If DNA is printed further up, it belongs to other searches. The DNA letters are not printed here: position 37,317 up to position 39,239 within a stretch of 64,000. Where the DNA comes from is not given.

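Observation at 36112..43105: Seven translationally coupled genes joining an NAD(P)H/FAD oxidoreductase and NapH-like polyferredoxin pair to a three-enzyme membrane glycosylation module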

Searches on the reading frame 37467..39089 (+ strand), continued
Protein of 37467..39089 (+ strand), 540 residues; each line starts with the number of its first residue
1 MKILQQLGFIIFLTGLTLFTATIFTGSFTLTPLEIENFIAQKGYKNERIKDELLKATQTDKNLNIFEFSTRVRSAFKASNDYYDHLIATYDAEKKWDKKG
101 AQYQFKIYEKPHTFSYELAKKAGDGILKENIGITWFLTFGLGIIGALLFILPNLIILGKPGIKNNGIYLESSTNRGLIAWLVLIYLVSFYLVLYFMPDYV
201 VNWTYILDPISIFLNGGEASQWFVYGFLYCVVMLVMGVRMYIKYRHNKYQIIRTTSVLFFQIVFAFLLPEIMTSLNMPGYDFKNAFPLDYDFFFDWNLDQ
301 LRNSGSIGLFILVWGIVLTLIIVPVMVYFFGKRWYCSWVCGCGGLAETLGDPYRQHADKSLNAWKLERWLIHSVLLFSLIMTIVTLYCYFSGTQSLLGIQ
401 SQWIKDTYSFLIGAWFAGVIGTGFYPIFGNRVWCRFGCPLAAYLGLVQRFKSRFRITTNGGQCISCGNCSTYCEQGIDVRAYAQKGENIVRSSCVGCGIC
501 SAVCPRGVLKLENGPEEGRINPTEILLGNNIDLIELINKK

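Call 23: find_encoding_contigs(protein=P0233, flank=8000, max_places=2)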
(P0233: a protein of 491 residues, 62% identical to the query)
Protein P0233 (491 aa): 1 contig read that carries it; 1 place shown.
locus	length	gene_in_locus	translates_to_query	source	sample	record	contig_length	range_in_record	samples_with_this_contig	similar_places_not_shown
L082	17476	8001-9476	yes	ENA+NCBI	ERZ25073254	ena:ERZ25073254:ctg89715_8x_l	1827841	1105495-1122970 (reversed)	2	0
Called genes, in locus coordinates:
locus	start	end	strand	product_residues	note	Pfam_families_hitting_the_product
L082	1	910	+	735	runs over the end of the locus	PF07676:PD40 (weak), PF00801:PKD (faint), PF18911:PKD_4, PF00691:OmpA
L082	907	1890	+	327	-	-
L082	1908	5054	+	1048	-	PF07494:Reg_prop (faint), PF13570:Beta-prop_ACSF4 (faint), PF08450:SGL (faint), PF24684:Vgb_lyase (weak), PF07495:Y_Y_Y, PF07228:SpoIIE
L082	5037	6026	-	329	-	PF01040:UbiA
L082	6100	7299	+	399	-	PF00155:Aminotran_1_2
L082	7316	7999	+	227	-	PF00535:Glycos_transf_2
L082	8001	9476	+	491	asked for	PF13506:Glyco_transf_21, PF00535:Glycos_transf_2, PF13641:Glyco_tranf_2_3, PF13632:Glyco_trans_2_3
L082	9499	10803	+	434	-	PF26314:MptA_B_family, PF09594:GT87 (weak)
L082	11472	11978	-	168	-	-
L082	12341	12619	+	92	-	-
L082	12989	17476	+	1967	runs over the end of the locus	PF07504:FTP (weak), PF01447:Peptidase_M4, PF02868:Peptidase_M4_C, PF00041:fn3 (faint), PF18962:Por_Secre_tail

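Call 24: find_encoding_contigs(protein=P0140, flank=8000, max_places=2)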
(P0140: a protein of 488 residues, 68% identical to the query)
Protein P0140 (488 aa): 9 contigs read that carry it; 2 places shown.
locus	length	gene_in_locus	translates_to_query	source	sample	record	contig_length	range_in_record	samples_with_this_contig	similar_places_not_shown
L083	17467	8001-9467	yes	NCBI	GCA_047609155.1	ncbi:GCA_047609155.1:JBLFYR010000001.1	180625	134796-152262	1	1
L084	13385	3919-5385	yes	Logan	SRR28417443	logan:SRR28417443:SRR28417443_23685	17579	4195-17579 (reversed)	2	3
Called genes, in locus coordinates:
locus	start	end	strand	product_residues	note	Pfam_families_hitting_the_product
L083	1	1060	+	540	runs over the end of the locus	PF00890:FAD_binding_2 (faint), PF01266:DAO, PF12831:FAD_oxidored (faint), PF16901:DAO_C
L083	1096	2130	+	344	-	PF01075:Glyco_transf_9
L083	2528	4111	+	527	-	PF02696:SelO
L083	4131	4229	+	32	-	-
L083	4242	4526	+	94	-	PF04248:NTP_transf_9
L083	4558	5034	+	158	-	PF01641:SelR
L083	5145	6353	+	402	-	PF00155:Aminotran_1_2, PF01041:DegT_DnrJ_EryC1 (weak)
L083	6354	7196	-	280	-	PF18962:Por_Secre_tail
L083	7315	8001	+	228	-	PF00535:Glycos_transf_2, PF13641:Glyco_tranf_2_3 (weak)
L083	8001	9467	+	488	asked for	PF13506:Glyco_transf_21, PF00535:Glycos_transf_2, PF13641:Glyco_tranf_2_3, PF13632:Glyco_trans_2_3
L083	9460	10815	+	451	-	PF26314:MptA_B_family, PF09594:GT87 (weak)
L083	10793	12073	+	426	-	PF22807:TrAA12, PF07995:GSDH, PF22807:TrAA12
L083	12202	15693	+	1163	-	PF13385:Laminin_G_3, PF09113:N-glycanase_C, PF18962:Por_Secre_tail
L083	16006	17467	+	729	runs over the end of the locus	PF12437:GSIII_N, PF00120:Gln-synt_C, PF18318:Gln-synt_C-ter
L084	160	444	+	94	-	PF04248:NTP_transf_9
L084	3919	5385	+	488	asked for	PF13506:Glyco_transf_21, PF00535:Glycos_transf_2, PF13641:Glyco_tranf_2_3, PF13632:Glyco_trans_2_3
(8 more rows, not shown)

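Call 25: find_encoding_contigs(protein=P0171, flank=9000, max_places=1)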
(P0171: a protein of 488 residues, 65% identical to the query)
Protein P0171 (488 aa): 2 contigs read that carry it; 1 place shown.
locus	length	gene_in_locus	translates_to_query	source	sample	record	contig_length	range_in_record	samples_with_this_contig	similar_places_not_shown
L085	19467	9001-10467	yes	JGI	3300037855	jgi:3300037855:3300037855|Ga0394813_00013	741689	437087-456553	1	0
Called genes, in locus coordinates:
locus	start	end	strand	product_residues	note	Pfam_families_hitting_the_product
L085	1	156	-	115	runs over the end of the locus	PF01250:Ribosomal_S6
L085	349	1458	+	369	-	PF05496:RuvB_N (faint), PF13177:DNA_pol3_delta2, PF00004:AAA, PF07728:AAA_5 (faint), PF13173:AAA_14 (weak), PF13401:AAA_22 (faint), PF22608:DNAX_ATPase_lid, PF12169:DNA_pol3_gamma3 (weak)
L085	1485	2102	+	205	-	PF28557:DUF8439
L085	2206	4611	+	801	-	PF13620:CarboxypepD_reg, PF13715:CarbopepD_reg_2, PF07715:Plug, PF00593:TonB_dep_Rec_b-barrel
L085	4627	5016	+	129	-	PF01479:S4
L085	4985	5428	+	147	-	PF00583:Acetyltransf_1, PF13673:Acetyltransf_10, PF13508:Acetyltransf_7, PF08445:FR47 (weak)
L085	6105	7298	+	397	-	PF00155:Aminotran_1_2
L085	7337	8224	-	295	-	PF18962:Por_Secre_tail (weak)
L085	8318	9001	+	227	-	PF00535:Glycos_transf_2, PF13641:Glyco_tranf_2_3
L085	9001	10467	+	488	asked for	PF13506:Glyco_transf_21, PF00535:Glycos_transf_2, PF13641:Glyco_tranf_2_3, PF13632:Glyco_trans_2_3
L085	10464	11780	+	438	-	PF26314:MptA_B_family, PF09594:GT87 (weak)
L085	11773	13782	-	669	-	PF05013:FGase, PF08014:MATCAP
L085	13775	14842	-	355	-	PF02951:GSH-S_N, PF08443:RimK, PF02955:GSH-S_ATP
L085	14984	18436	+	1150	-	PF13385:Laminin_G_3, PF09113:N-glycanase_C, PF18962:Por_Secre_tail (weak)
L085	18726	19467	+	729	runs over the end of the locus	PF12437:GSIII_N, PF00120:Gln-synt_C, PF18318:Gln-synt_C-ter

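Call 26: find_encoding_contigs(protein=P0188, flank=9000, max_places=1)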
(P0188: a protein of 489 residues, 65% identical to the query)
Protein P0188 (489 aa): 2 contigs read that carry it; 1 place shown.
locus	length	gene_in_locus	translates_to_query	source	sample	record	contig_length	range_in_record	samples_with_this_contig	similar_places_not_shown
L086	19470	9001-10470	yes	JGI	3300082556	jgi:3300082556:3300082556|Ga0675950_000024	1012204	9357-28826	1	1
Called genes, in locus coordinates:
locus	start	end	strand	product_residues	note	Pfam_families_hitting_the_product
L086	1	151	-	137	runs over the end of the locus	-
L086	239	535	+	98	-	PF01541:GIY-YIG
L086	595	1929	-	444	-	PF24885:TPR_NPHP3, PF17874:TPR_MalT (faint), PF13424:TPR_12, PF13424:TPR_12, PF00515:TPR_1, PF07719:TPR_2 (weak), PF13181:TPR_8 (weak), PF13424:TPR_12, +3 more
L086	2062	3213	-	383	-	-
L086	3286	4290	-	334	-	PF22612:GH113, PF13547:GTA_TIM (faint)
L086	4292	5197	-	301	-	-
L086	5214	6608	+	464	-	PF01266:DAO (faint), PF03486:HI0933_like (faint), PF07992:Pyr_redox_2, PF13241:NAD_binding_7 (faint), PF13454:NAD_binding_9 (faint), PF13738:Pyr_redox_3, PF00070:Pyr_redox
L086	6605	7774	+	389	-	PF12801:Fer4_5, PF00037:Fer4 (faint), PF12838:Fer4_7 (weak), PF13187:Fer4_9 (weak), PF13237:Fer4_10 (weak), PF14697:Fer4_21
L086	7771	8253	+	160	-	-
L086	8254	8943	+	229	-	PF00535:Glycos_transf_2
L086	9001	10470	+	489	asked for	PF13506:Glyco_transf_21, PF00535:Glycos_transf_2, PF13641:Glyco_tranf_2_3, PF13632:Glyco_trans_2_3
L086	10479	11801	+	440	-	PF26314:MptA_B_family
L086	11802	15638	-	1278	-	PF25778:DUF7948, PF06739:SBBP (faint), PF00801:PKD, PF18911:PKD_4, PF13585:CHU_C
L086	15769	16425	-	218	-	PF01144:CoA_trans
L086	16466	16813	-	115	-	PF05635:23S_rRNA_IVP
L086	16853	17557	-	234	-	PF01144:CoA_trans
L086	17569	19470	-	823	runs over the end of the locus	PF00912:Transgly, PF28500:PBP_middle, PF00905:Transpeptidase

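Call 27: find_encoding_contigs(protein=P0191, flank=9000, max_places=1)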
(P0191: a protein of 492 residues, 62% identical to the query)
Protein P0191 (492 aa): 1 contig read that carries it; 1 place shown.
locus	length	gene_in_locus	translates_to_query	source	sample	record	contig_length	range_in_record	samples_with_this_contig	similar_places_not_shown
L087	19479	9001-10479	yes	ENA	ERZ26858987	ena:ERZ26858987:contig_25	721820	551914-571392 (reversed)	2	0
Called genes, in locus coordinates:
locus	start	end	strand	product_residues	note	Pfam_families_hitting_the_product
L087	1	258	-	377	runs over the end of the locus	-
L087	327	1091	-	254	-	-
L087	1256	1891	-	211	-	PF00881:Nitroreductase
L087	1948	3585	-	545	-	PF04784:DUF547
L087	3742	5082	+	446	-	PF00890:FAD_binding_2 (faint), PF01266:DAO (faint), PF07992:Pyr_redox_2, PF13738:Pyr_redox_3 (weak), PF00070:Pyr_redox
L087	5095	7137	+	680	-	PF12801:Fer4_5 (weak), PF13534:Fer4_17 (faint), PF12837:Fer4_6 (faint), PF13237:Fer4_10 (weak), PF14697:Fer4_21, PF12838:Fer4_7 (weak), PF13187:Fer4_9 (weak), PF00037:Fer4 (weak)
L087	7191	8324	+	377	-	-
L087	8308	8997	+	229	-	PF00535:Glycos_transf_2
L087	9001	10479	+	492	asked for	PF13506:Glyco_transf_21, PF00535:Glycos_transf_2, PF13641:Glyco_tranf_2_3, PF13632:Glyco_trans_2_3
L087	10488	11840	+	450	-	PF26314:MptA_B_family, PF09594:GT87 (weak)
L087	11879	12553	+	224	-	PF00027:cNMP_binding, PF13545:HTH_Crp_2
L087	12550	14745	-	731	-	PF07696:7TMR-DISMED2, PF07695:7TMR-DISM_7TM, PF07228:SpoIIE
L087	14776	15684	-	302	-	PF02899:Phage_int_SAM_1, PF13495:Phage_int_SAM_4 (weak), PF00589:Phage_integrase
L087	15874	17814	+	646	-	PF22614:Slo-like_RCK (weak), PF06241:Castor_Poll_mid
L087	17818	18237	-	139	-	PF01220:DHquinase_II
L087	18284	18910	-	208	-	-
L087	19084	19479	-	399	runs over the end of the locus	PF14870:PSII_BNR (weak), PF02012:BNR (faint), PF14870:PSII_BNR, PF18962:Por_Secre_tail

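Call 28: find_encoding_contigs(protein=P0141, flank=9000, max_places=1)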
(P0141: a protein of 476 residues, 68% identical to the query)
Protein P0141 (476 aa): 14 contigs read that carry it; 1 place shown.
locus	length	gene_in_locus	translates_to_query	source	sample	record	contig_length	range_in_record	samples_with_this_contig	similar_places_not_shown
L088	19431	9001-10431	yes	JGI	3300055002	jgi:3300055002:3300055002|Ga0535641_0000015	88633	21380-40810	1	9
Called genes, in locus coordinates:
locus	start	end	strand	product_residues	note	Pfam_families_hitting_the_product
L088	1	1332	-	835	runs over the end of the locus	PF13620:CarboxypepD_reg, PF13715:CarbopepD_reg_2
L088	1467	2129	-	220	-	PF13715:CarbopepD_reg_2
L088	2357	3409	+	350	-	PF18962:Por_Secre_tail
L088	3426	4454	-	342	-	PF22612:GH113, PF13547:GTA_TIM (faint)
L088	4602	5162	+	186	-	PF13302:Acetyltransf_3, PF00583:Acetyltransf_1 (weak)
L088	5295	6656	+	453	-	PF01266:DAO (faint), PF07992:Pyr_redox_2, PF00070:Pyr_redox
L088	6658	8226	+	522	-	PF12801:Fer4_5 (weak), PF12837:Fer4_6 (faint), PF13237:Fer4_10 (weak), PF12838:Fer4_7 (weak), PF13187:Fer4_9 (weak), PF14697:Fer4_21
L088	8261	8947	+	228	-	PF00535:Glycos_transf_2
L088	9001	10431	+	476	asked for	PF13506:Glyco_transf_21, PF00535:Glycos_transf_2, PF13641:Glyco_tranf_2_3, PF13632:Glyco_trans_2_3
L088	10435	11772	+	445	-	PF26314:MptA_B_family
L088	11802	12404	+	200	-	PF07920:DUF1684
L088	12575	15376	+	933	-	PF05170:AsmA, PF28068:Scy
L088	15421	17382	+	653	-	PF07676:PD40 (faint), PF00691:OmpA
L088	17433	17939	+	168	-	PF16267:DUF4920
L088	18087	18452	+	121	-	PF01245:Ribosomal_L19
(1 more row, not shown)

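Call 36: search_protein_families(library=pfam, proteins=[L081:6622-7308:+, L087:7191-8324:+, L086:7771-8253:+, L086:4292-5197:-, L086:2062-3213:-], max_evalue=0.01)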
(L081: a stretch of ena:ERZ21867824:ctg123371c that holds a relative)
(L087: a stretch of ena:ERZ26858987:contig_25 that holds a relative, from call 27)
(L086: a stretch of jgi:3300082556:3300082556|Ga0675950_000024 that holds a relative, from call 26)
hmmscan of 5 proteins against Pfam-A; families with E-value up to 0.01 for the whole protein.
L081:6622-7308:+ (228 aa): 1 family
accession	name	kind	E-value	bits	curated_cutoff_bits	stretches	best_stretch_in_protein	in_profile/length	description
PF07661.19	MORN_2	-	4.7e-14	51.3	29.6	1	67-87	1-21/22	MORN repeat variant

L087:7191-8324:+ (377 aa): 1 family
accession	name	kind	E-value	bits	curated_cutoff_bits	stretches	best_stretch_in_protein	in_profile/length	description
PF07661.19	MORN_2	-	5.8e-16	57.2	29.6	1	310-327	5-22/22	MORN repeat variant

L086:7771-8253:+ (160 aa): 1 family
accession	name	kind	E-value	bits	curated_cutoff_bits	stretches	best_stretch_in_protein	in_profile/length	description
PF07661.19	MORN_2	-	0.00012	22.3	29.6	0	74-90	7-22/22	MORN repeat variant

L086:4292-5197:- (301 aa): 0 families

L086:2062-3213:- (383 aa): 0 families

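Call 42: find_related_loci(query=A1, collection=metagenome_contigs, flank=9000)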
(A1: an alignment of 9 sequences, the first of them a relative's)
Query A1 (492 aa) in metagenome_contigs; peptide patterns used: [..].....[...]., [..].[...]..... (x = any residue, [..] = any of these).
600 stretches matched a pattern (row limit reached: there are more); 582 encode a relative of the query (tblastn E <= 1e-3); the best 80 are kept; 80 distinct loci.
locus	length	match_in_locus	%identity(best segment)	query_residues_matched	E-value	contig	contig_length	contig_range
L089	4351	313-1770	61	1-489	0e+0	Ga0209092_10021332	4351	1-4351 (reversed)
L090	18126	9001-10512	58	6-490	0e+0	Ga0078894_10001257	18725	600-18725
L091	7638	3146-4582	58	8-489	0e+0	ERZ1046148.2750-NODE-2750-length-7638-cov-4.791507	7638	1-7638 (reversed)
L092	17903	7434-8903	55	1-490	0e+0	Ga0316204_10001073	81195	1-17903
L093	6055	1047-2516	53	1-490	0e+0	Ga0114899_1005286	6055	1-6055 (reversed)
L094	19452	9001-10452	56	1-491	0e+0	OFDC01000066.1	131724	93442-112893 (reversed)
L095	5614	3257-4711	56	1-489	0e+0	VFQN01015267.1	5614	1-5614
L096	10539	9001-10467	53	2-486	4e-180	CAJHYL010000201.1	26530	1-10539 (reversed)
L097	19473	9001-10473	53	1-487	2e-179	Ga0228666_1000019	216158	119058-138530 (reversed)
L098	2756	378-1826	52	4-486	0e+0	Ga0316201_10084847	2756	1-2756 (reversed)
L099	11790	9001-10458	52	1-482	4e-176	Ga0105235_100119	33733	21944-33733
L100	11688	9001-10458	52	1-482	4e-175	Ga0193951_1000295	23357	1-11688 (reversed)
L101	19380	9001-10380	53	23-486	7e-175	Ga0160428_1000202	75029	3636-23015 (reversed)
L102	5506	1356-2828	52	1-486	1e-177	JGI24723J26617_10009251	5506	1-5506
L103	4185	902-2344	54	1-487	1e-180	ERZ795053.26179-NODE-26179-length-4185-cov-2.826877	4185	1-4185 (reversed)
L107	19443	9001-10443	51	1-489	3e-172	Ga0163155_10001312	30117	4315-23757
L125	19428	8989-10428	54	1-487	8e-169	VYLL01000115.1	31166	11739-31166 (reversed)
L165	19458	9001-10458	48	6-490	2e-149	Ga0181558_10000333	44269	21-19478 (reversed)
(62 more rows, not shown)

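Call 47: search_protein_families(library=ncbifam, proteins=[L097:7003-7815:+, L097:7871-8296:+, L097:11815-12588:-, L107:11806-12309:+, L107:12560-13150:+, L107:13157-13834:-, L107:13885-14682:+, L107:14636-15364:+, L125:11758-12258:+, L125:13431-14111:-], max_evalue=0.000001)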
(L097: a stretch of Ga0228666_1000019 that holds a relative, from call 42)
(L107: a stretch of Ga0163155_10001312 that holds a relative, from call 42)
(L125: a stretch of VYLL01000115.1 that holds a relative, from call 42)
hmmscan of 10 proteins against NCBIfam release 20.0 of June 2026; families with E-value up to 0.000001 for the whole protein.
L097:7003-7815:+ (270 aa): 11 families
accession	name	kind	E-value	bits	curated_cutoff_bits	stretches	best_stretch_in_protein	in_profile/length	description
NF006054.0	PRK08202.1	equivalog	5.8e-101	337.6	218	1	3-269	6-273/274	purine-nucleoside phosphorylase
TIGR01700.1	PNPH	equivalog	5.9e-89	297.8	293.35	1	21-267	1-248/249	purine nucleoside phosphorylase I, inosine and guanosine-specific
TIGR01697.1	PNPH-PUNA-XAPA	subfamily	8.2e-89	297.2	197.1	1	21-267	1-246/247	inosine/guanosine/xanthosine phosphorylase family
TIGR01698.1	PUNP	equivalog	2.3e-62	210.6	302.6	1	22-267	2-244/245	purine-nucleoside phosphorylase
TIGR01699.1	XAPA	equivalog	2.7e-58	197.4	370.9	1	21-264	1-244/248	xanthosine phosphorylase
TIGR01694.1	MTAP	equivalog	2.6e-26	92.5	274.85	1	22-267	2-238/240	S-methyl-5'-thioadenosine phosphorylase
NF006334.0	PRK08564.1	equivalog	2.5e-23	82.6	382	1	18-267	6-247/267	S-methyl-5'-thioadenosine phosphorylase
NF006599.0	PRK09136.1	equivalog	7.7e-20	71.1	223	1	59-252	33-229/247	S-methyl-5'-thioinosine phosphorylase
NF006492.0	PRK08931.1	equivalog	2.5e-16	60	437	1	20-264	4-241/291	S-methyl-5'-thioadenosine phosphorylase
NF005876.0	PRK07823.1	equivalog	6.2e-13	48.5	306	1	62-248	39-223/267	S-methyl-5'-thioadenosine phosphorylase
NF005657.0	PRK07432.1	equivalog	4e-12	45.8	453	1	20-248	4-228/291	S-methyl-5'-thioadenosine phosphorylase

L097:7871-8296:+ (141 aa): 0 families

L097:11815-12588:- (257 aa): 4 families
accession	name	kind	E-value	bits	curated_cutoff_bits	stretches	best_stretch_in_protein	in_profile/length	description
NF007784.0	PRK10475.1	equivalog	1.4e-41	142.4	318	1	24-255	5-233/290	23S rRNA pseudouridine(2604) synthase RluF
TIGR00093.1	TIGR00093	subfamily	7.3e-26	90.8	109.3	1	90-247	1-160/161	pseudouridine synthase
NF008097.0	PRK10839.1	equivalog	6.3e-25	88.2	275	1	26-252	1-228/232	16S rRNA pseudouridine(516) synthase RsuA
NF007976.1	PRK10700.1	equivalog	9.3e-18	64.3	290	1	27-249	4-235/291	23S rRNA pseudouridine(2605) synthase RluB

L107:11806-12309:+ (167 aa): 7 families
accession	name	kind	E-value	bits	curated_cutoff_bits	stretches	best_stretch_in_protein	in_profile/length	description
NF045521.1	rhoda_near_glyco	subfamily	8.8e-58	194.2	145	1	22-167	2-144/144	rhodanese homology domain-containing protein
NF006444.0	PRK08762.1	equivalog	1e-17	63.9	449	1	30-153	7-129/387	molybdopterin-synthase adenylyltransferase MoeB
NF005902.0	PRK07878.1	equivalog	5.4e-15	55.2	647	1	38-133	287-383/392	adenylyltransferase/sulfurtransferase MoeZ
NF041203.1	rhodanese_LYCAU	equivalog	4.1e-13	49.1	115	1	32-139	15-124/126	rhodanese-related (seleno)protein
NF001195.0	PRK00162.1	equivalog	9.1e-12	45.2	102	1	37-137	4-102/108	thiosulfate sulfurtransferase GlpE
NF001133.1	PRK00142.1-1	equivalog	9.9e-12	44.9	170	1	34-133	102-205/229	oxygen-dependent tRNA uridine(34) hydroxylase TrhO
NF005646.0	PRK07411.1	equivalog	2.3e-09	36.9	633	1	34-135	278-383/390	molybdopterin-synthase adenylyltransferase MoeB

L107:12560-13150:+ (196 aa): 1 family
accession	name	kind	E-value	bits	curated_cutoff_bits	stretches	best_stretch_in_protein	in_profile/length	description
TIGR04282.1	glyco_like_cofC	hypoth_equivalog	4.9e-60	202.6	134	1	5-190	1-189/189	TIGR04282 family arsenosugar biosynthesis glycosyltransferase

L107:13157-13834:- (225 aa): 10 families
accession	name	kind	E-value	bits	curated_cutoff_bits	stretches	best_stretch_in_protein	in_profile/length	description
TIGR03697.1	NtcA_cyano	equivalog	5.1e-25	88.4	244.95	1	41-220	3-184/193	global nitrogen regulator NtcA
NF008732.0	PRK11753.1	equivalog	2.7e-22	79.3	266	1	41-219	33-211/214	cAMP-activated global transcriptional regulator CRP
NF053664.1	TransRegPtrACyano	equivalog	2.1e-17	63.1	300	1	50-218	28-189/196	Crp/Fnr family transcriptional regulator PtrA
NF050806.1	TransRegFixKCaul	equivalog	9.1e-15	54.5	300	1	32-223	24-209/215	transcriptional regulator FixK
NF052518.1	TransRegLdrP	equivalog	8.1e-14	52.1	300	1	36-224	4-184/195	transcriptional regulator LdrP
NF010499.0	PRK13918.1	equivalog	1.5e-12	47.5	274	1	34-224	15-197/205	CRP/FNR family transcriptional regulator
NF008365.0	PRK11161.1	subfamily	2.7e-12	46.5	228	1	37-224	53-239/250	fumarate/nitrate reduction transcriptional regulator Fnr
NF045989.1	TransRegFnrLRhodb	equivalog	7e-08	32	300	1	29-224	34-231/245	transcriptional regulator FnrL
NF007707.0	PRK10402.1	subfamily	1.7e-07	31.1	180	1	33-137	33-137/226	transcriptional regulator YeiL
NF058543.1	ActPatMycb56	equivalog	9.7e-07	27.9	460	0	37-101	25-88/317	acetyltransferase Pat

L107:13885-14682:+ (265 aa): 0 families

L107:14636-15364:+ (242 aa): 0 families

L125:11758-12258:+ (166 aa): 9 families
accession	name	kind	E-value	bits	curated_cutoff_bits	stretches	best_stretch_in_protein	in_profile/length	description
NF045521.1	rhoda_near_glyco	subfamily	1.3e-57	193.6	145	1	21-166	2-144/144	rhodanese homology domain-containing protein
NF006444.0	PRK08762.1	equivalog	3.4e-18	65.5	449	1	30-153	8-130/387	molybdopterin-synthase adenylyltransferase MoeB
NF005902.0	PRK07878.1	equivalog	1.3e-17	63.8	647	1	37-133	287-384/392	adenylyltransferase/sulfurtransferase MoeZ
NF041203.1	rhodanese_LYCAU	equivalog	1.7e-13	50.4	115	1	32-136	16-122/126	rhodanese-related (seleno)protein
NF001133.1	PRK00142.1-1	equivalog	1.2e-12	47.9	170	1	34-133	103-206/229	oxygen-dependent tRNA uridine(34) hydroxylase TrhO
NF001195.0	PRK00162.1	equivalog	4.8e-10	39.7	102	1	37-139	5-105/108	thiosulfate sulfurtransferase GlpE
NF005646.0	PRK07411.1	equivalog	1.6e-09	37.4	633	1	33-134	278-383/390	molybdopterin-synthase adenylyltransferase MoeB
NF002397.0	PRK01415.1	equivalog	2.5e-09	37.3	280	1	38-134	113-213/247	hypothetical protein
NF045694.1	seleno_TsoB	exception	2.6e-08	32.4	805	1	20-150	27-169/572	rhodanese/DsbD fusion-like selenoprotein TsoB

L125:13431-14111:- (226 aa): 9 families
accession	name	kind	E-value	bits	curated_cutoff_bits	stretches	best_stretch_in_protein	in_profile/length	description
TIGR03697.1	NtcA_cyano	equivalog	7e-26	91.2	244.95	1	42-222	3-185/193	global nitrogen regulator NtcA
NF008732.0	PRK11753.1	equivalog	1.1e-24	87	266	1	46-220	37-211/214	cAMP-activated global transcriptional regulator CRP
NF053664.1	TransRegPtrACyano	equivalog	7.5e-20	71.1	300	1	51-219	28-189/196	Crp/Fnr family transcriptional regulator PtrA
NF050806.1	TransRegFixKCaul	equivalog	7.7e-14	51.4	300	1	32-221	23-206/215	transcriptional regulator FixK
NF052518.1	TransRegLdrP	equivalog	2.3e-12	47.3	300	1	37-225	4-184/195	transcriptional regulator LdrP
NF010499.0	PRK13918.1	equivalog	2.4e-12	46.8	274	1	35-223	15-195/205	CRP/FNR family transcriptional regulator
NF008365.0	PRK11161.1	subfamily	2e-11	43.6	228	1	39-225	54-239/250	fumarate/nitrate reduction transcriptional regulator Fnr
NF045989.1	TransRegFnrLRhodb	equivalog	2.6e-08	33.4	300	1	32-226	36-232/245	transcriptional regulator FnrL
NF041163.2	encap_f2b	equivalog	5.6e-08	32.3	400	1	23-130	86-194/450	family 2B encapsulin nanocompartment shell protein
